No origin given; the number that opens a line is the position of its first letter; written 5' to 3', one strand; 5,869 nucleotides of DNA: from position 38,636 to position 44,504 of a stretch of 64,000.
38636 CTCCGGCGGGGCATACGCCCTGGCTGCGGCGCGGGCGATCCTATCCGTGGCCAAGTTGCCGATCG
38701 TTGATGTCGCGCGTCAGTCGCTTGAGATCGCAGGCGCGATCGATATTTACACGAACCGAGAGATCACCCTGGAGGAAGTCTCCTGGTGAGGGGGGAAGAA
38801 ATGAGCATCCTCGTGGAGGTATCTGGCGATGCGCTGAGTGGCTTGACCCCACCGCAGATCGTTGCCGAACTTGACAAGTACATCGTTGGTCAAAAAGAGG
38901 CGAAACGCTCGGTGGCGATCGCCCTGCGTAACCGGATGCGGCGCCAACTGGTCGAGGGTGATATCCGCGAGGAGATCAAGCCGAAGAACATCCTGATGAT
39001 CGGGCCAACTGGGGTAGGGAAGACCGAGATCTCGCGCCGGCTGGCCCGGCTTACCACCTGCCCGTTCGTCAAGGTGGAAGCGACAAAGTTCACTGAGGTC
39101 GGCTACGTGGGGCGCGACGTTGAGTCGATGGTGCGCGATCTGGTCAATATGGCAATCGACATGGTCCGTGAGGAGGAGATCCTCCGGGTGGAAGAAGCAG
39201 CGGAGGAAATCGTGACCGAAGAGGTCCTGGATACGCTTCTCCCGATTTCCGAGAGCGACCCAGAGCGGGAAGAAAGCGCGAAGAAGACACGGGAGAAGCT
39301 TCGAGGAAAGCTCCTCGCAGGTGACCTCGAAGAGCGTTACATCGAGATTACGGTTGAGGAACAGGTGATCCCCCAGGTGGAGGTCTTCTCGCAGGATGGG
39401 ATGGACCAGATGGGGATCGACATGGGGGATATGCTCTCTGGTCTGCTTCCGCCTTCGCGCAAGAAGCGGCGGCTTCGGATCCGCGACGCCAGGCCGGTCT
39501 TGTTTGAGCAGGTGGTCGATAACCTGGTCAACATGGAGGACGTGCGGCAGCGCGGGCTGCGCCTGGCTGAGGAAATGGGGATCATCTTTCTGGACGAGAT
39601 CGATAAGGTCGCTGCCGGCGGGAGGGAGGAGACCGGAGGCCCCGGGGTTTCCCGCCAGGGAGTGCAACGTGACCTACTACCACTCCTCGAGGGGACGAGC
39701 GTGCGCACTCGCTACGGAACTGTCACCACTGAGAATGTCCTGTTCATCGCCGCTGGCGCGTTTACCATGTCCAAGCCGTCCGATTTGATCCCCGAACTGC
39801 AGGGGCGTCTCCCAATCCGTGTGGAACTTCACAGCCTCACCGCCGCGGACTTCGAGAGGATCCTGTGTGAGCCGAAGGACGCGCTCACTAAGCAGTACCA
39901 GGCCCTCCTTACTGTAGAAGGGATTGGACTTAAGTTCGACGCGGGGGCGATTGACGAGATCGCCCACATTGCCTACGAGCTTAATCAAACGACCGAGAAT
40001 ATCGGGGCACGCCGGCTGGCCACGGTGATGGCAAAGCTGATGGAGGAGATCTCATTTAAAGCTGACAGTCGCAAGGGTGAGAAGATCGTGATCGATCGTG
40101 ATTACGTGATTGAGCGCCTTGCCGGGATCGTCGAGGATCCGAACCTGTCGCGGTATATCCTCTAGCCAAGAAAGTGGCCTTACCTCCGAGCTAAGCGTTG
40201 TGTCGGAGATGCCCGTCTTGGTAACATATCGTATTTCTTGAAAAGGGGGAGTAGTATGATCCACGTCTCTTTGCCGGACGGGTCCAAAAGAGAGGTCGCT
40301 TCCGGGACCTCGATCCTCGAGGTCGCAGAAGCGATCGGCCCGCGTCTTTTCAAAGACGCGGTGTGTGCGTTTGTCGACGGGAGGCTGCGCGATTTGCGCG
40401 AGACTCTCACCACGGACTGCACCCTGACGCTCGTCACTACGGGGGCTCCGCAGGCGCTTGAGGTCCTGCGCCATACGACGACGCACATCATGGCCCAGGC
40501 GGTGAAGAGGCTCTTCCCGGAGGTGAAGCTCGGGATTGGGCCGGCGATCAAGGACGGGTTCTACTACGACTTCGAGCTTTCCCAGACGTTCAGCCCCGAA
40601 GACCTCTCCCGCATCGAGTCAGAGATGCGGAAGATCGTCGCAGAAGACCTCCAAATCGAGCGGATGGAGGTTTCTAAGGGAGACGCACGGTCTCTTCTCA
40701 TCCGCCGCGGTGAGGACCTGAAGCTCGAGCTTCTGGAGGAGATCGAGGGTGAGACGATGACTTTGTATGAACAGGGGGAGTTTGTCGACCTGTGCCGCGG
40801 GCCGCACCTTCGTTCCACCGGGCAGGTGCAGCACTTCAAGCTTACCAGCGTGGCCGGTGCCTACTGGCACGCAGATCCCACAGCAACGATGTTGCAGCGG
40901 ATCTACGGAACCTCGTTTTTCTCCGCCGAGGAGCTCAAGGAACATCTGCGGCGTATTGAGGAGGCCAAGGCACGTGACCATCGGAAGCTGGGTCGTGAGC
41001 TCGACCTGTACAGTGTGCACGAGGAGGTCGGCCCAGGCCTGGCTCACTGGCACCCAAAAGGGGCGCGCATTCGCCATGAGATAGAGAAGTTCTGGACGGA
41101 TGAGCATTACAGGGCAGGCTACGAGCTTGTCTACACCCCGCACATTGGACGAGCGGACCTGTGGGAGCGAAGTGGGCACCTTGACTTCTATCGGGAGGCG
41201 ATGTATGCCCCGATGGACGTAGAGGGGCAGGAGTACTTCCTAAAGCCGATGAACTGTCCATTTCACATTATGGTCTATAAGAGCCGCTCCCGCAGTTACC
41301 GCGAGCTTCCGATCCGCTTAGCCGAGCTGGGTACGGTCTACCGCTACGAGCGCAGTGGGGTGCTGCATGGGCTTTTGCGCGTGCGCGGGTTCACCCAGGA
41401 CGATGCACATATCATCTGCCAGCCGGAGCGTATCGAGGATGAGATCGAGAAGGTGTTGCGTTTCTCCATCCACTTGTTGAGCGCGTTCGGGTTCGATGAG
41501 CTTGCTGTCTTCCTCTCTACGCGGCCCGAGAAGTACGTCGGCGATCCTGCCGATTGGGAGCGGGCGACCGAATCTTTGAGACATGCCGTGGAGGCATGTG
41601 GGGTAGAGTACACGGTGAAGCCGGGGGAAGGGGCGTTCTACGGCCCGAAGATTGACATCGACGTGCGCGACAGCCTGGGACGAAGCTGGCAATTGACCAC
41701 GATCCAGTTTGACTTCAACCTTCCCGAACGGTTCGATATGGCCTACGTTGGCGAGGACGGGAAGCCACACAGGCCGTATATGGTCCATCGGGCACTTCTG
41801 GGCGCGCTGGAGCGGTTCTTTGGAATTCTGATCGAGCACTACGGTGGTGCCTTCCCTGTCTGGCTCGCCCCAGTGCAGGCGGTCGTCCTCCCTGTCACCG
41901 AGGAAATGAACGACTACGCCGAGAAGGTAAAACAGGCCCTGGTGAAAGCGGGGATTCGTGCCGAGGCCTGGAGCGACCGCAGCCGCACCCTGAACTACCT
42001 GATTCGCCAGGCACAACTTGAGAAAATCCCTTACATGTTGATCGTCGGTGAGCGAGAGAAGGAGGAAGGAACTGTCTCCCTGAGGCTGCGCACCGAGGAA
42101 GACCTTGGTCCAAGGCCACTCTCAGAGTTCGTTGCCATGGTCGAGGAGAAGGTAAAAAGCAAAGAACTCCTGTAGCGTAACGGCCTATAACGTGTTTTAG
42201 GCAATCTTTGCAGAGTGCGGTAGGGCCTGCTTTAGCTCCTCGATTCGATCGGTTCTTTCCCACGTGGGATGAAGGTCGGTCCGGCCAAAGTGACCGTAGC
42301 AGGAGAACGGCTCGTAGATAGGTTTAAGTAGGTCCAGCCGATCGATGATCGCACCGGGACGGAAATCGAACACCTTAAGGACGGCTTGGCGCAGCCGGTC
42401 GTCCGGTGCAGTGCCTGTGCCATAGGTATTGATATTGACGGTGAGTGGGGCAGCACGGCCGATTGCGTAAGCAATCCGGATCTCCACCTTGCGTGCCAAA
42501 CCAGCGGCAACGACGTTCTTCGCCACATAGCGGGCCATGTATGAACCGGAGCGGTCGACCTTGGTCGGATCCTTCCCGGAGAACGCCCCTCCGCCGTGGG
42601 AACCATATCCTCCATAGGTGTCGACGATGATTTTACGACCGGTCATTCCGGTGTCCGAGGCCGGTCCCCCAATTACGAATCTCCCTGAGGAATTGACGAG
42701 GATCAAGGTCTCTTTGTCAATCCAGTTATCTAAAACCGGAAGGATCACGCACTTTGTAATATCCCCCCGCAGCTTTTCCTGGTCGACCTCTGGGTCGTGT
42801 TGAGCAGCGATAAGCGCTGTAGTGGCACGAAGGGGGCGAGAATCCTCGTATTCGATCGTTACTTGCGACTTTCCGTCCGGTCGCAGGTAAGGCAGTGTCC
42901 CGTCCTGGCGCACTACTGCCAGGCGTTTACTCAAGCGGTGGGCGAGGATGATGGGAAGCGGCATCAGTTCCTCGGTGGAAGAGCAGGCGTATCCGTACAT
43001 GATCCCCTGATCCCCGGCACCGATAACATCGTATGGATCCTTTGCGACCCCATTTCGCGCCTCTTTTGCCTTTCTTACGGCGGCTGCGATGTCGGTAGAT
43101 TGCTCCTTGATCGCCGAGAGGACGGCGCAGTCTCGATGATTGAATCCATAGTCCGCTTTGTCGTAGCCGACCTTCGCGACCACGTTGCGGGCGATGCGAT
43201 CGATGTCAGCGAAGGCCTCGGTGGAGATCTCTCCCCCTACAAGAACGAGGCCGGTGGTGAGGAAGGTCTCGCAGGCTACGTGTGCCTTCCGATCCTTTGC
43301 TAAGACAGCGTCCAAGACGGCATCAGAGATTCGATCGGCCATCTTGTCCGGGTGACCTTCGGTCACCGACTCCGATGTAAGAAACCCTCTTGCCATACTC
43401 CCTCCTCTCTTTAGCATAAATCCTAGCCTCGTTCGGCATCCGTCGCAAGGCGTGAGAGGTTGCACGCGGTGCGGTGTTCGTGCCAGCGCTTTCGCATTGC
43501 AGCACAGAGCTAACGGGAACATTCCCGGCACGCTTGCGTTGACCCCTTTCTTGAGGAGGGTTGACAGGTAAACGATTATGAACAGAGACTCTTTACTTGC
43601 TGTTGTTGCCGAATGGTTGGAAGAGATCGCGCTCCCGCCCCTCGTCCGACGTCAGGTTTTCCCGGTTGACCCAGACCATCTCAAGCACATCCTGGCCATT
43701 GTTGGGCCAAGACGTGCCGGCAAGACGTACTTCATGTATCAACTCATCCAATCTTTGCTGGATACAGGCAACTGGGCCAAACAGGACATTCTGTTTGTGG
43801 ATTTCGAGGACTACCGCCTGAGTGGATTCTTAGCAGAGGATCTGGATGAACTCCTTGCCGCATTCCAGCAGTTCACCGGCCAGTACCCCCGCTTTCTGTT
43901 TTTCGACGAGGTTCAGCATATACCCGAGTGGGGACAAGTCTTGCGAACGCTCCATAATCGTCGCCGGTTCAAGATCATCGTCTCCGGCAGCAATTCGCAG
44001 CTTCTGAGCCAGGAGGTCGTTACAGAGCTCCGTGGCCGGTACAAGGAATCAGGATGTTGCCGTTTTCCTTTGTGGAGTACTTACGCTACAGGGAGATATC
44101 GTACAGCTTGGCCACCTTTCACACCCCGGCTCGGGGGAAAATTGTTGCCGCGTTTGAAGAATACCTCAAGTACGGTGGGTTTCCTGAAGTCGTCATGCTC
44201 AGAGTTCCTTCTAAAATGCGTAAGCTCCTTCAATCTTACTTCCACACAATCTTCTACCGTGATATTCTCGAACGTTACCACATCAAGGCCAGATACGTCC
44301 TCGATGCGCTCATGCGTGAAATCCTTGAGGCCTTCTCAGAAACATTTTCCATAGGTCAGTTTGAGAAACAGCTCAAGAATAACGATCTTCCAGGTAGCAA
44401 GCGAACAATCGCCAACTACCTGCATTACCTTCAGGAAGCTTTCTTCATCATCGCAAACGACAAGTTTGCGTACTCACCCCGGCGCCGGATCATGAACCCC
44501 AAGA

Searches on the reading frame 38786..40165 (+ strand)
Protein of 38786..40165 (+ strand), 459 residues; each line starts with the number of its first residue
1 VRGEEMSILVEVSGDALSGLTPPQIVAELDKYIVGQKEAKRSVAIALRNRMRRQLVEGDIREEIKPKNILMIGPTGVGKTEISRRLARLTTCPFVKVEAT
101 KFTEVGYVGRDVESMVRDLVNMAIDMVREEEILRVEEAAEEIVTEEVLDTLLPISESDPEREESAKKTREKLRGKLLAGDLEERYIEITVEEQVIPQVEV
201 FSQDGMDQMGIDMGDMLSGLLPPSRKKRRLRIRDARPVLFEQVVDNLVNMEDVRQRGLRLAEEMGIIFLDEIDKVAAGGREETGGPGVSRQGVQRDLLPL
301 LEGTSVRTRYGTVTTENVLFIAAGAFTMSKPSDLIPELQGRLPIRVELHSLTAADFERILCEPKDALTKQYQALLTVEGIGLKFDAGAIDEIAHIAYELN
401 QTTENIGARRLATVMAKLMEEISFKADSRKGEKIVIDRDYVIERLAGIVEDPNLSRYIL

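Call 7: search_protein_families(library=padloc, proteins=[window:38786-40165:+], max_evalue=10)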
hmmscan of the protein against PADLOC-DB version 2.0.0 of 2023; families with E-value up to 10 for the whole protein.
window:38786-40165:+ (459 aa): 8 families
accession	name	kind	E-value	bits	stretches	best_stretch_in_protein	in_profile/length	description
PDLC03838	DolB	-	2.1e-08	31.9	1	24-90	132-190/375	-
PDLC01993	RtcR--CARF_AAA_HTH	-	0.0004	16.9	2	67-89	205-227/523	-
PDLC04606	PDC-M37B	-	0.001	16.4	1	25-89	138-197/390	-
PDLC02196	IetA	-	0.0011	16.5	1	66-97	122-153/374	-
PDLC02496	BrxF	-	0.0084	14.2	1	66-98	21-53/158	BrxF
PDLC04232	IetA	-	0.0089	13.5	1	63-98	112-148/330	-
PDLC00915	TRIP13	-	0.02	12.3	1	69-105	66-101/302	TRIP13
PDLC04140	mad8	-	0.021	12.3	1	65-272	26-200/314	mads_8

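Call 8: search_protein_families(library=pfam, proteins=[window:38786-40165:+], max_evalue=0.01)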
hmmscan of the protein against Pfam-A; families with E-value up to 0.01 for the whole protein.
window:38786-40165:+ (459 aa): 11 families
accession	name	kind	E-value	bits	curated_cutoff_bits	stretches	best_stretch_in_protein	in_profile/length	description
PF07724.20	AAA_2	-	4.9e-31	108.4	27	2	218-345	28-166/166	AAA domain (Cdc48 subfamily)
PF00004.35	AAA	-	6.9e-15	56.1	21.2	2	258-348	50-129/131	ATPase family associated with various cellular activities (AAA)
PF07728.20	AAA_5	-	5.1e-08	33.4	22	1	68-159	1-94/139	AAA domain (dynein-related subfamily)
PF13238.12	AAA_18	-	0.00012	22.9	29.4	1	69-154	1-66/128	AAA domain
PF00493.29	MCM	-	0.00029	20.5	23.3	1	25-92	18-83/224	MCM P-loop domain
PF05496.18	RuvB_N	-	0.00053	20.2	27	1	29-152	6-113/159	Holliday junction DNA helicase RuvB P-loop domain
PF13521.12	AAA_28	-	0.00096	19.8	27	1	69-131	2-65/164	AAA domain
PF13401.12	AAA_22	-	0.0018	19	27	1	67-114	6-56/130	AAA domain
PF01078.27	Mg_chelatase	-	0.002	18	20.3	0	68-103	24-58/207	Magnesium chelatase, subunit ChlI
PF05621.17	TniB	-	0.0078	16.1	22.4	0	61-105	30-72/189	Bacterial TniB protein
PF13671.12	AAA_33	-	0.0089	16.8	27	0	69-92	2-25/143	AAA domain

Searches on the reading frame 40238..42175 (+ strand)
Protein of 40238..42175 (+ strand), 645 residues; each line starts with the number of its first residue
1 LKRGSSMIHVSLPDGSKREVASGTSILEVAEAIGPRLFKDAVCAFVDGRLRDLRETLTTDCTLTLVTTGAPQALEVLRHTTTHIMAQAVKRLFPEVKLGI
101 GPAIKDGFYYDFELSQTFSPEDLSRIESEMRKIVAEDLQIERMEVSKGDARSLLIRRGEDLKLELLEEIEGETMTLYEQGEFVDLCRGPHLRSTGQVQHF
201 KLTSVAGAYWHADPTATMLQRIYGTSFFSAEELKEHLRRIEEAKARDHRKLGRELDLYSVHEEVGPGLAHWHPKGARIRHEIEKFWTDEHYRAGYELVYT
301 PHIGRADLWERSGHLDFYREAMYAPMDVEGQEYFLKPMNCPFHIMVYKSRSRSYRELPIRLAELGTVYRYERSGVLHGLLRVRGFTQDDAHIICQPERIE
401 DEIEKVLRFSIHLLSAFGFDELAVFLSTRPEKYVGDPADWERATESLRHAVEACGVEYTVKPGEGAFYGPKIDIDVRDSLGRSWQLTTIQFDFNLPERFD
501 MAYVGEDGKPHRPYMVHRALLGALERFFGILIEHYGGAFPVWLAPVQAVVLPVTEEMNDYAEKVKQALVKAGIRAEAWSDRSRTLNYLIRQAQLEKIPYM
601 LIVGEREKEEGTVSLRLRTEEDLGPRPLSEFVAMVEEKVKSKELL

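Call 7: search_protein_families(library=padloc, proteins=[window:40238-42175:+], max_evalue=10)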
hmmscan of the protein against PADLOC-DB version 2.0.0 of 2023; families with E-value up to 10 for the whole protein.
window:40238-42175:+ (645 aa): 1 family
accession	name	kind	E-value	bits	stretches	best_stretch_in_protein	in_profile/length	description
PDLC01794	CARF1--CARF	-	0.038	11.8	2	411-448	17-54/168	-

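Call 8: search_protein_families(library=pfam, proteins=[window:40238-42175:+], max_evalue=0.01)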
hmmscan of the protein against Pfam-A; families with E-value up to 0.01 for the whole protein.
window:40238-42175:+ (645 aa): 4 families
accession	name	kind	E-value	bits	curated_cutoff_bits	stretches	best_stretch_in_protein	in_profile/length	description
PF00587.30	tRNA-synt_2b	-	1.5e-47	162.4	29.3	1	329-535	7-179/179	tRNA synthetase class II core domain (G, H, P, S and T)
PF03129.25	HGTP_anticodon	-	2.2e-21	76.2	21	1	547-637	1-93/94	Anticodon binding domain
PF07973.19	tRNA_SAD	-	2.9e-14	53.2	24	1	175-223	2-44/44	Threonyl and Alanyl tRNA synthetase second additional domain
PF02824.27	TGS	-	1.4e-11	44.6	22.2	1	8-67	1-60/60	TGS domain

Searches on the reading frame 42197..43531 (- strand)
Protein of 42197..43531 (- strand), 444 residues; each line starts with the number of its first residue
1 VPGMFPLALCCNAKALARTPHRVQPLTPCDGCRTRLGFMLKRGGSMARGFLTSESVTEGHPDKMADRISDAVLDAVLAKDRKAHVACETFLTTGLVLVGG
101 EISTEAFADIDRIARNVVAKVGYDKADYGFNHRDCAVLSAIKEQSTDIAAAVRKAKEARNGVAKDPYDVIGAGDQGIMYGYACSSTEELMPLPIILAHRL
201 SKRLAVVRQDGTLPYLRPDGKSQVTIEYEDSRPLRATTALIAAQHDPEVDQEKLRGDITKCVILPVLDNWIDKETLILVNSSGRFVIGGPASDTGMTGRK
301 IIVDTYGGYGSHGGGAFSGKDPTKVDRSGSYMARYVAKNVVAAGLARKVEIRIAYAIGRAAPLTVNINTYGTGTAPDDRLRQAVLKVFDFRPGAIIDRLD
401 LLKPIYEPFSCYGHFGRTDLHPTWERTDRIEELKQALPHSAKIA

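Call 7: search_protein_families(library=padloc, proteins=[window:42197-43531:-], max_evalue=10)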
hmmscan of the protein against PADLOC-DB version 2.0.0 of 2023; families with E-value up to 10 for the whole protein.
window:42197-43531:- (444 aa): 0 families

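Call 8: search_protein_families(library=pfam, proteins=[window:42197-43531:-], max_evalue=0.01)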
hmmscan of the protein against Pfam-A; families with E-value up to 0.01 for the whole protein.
window:42197-43531:- (444 aa): 3 families
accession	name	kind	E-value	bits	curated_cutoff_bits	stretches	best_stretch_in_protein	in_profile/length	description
PF02773.21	S-AdoMet_synt_C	-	8.1e-63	210.9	25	1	287-426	1-138/138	S-adenosylmethionine synthetase, C-terminal domain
PF02772.21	S-AdoMet_synt_M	-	4.7e-43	146.6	29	1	170-285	2-120/120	S-adenosylmethionine synthetase, central domain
PF00438.25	S-AdoMet_synt_N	-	2.1e-39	134.5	33.1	1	50-145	3-98/99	S-adenosylmethionine synthetase, N-terminal domain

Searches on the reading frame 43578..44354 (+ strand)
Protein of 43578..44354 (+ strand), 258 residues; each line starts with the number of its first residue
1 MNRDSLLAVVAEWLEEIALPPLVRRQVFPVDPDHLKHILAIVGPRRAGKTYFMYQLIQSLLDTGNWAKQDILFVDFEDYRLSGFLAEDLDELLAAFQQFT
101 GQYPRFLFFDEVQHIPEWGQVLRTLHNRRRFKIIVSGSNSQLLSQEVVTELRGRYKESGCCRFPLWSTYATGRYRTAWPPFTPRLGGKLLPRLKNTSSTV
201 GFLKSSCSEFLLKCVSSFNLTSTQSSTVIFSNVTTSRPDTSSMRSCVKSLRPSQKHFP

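Call 7: search_protein_families(library=padloc, proteins=[window:43578-44354:+], max_evalue=10)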
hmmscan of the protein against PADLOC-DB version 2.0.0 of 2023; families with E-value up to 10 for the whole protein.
window:43578-44354:+ (258 aa): 10 families
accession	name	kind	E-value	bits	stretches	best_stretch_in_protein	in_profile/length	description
PDLC04787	PDC-S01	-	8.5e-32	108.5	1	35-157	26-146/412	-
PDLC04789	PDC-S01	-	1.4e-14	51.9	1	36-157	17-128/375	-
PDLC04791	PDC-S01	-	1.6e-10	38.2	1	36-158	19-140/395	-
PDLC04792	PDC-S01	-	2.3e-07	27.7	1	36-138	19-121/452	-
PDLC04786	PDC-S01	-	1e-06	25.8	1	37-142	21-127/439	-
PDLC04140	mad8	-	1.3e-06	26.1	1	35-124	26-86/314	mads_8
PDLC04790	PDC-S01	-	1.4e-05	22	1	37-156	28-133/422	-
PDLC04788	PDC-S01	-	0.0008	16.4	1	39-141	22-123/448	-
PDLC01515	Csx3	-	0.026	12.1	1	37-63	7-33/183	"CAS-I,CAS-III; associated"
PDLC04984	PDC-S27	-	0.059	10.2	1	37-59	24-46/474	-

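Call 8: search_protein_families(library=pfam, proteins=[window:43578-44354:+], max_evalue=0.01)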
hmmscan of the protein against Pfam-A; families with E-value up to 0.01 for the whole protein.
window:43578-44354:+ (258 aa): 3 families
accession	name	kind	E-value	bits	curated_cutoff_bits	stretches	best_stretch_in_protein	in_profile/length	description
PF13173.12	AAA_14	-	6.8e-30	104.2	27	1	37-157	3-117/129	AAA domain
PF13401.12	AAA_22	-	9.8e-07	29.6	27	1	36-139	5-124/130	AAA domain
PF13479.12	AAA_24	-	0.0057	17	27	0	39-99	5-58/195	AAA domain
